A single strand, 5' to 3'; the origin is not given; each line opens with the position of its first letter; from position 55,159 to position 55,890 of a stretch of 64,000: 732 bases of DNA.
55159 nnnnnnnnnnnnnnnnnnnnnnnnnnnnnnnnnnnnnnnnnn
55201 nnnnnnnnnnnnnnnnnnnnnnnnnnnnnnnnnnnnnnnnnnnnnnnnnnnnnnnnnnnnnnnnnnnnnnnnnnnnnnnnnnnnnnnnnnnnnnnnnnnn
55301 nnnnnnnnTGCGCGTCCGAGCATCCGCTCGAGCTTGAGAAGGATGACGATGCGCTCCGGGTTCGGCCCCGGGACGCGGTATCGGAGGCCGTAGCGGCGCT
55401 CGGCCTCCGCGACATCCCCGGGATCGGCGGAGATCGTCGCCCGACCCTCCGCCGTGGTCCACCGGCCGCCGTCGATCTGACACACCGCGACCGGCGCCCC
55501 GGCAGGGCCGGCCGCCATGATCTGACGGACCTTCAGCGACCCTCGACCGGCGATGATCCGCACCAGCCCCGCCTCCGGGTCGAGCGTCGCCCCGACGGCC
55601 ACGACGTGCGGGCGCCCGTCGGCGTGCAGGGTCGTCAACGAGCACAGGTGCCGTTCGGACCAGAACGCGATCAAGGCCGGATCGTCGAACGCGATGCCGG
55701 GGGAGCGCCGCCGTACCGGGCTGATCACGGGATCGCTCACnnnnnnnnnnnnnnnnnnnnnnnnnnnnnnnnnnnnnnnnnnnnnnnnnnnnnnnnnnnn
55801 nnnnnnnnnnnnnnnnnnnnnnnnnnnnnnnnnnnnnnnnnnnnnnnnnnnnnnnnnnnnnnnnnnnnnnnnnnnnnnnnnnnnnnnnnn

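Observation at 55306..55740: PPOX-fold (F420-type) enzyme translationally welded into the cobF-cobL-cobM-cobK operon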

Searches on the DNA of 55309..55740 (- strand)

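Call 38: search_rna_families(sources=[L077, L099, L101, L108, L115, L121, L140, L152, L155, L061], threshold=gathering)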
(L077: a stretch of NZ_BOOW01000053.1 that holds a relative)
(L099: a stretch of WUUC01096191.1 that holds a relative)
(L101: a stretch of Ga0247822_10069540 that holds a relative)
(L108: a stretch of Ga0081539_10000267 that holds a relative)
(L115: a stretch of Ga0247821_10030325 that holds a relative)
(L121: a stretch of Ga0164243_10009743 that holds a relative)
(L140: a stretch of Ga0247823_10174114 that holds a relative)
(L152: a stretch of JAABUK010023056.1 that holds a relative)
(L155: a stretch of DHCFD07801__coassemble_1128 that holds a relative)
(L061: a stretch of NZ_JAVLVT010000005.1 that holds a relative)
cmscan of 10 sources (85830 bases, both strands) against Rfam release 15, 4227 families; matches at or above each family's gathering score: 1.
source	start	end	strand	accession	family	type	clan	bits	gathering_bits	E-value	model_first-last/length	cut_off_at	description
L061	16234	16366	+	RF00380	Magnesium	Cis-reg; riboswitch;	-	84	44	1.1e-16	1-130/169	3'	M-box riboswitch aptamer (ykoK leader)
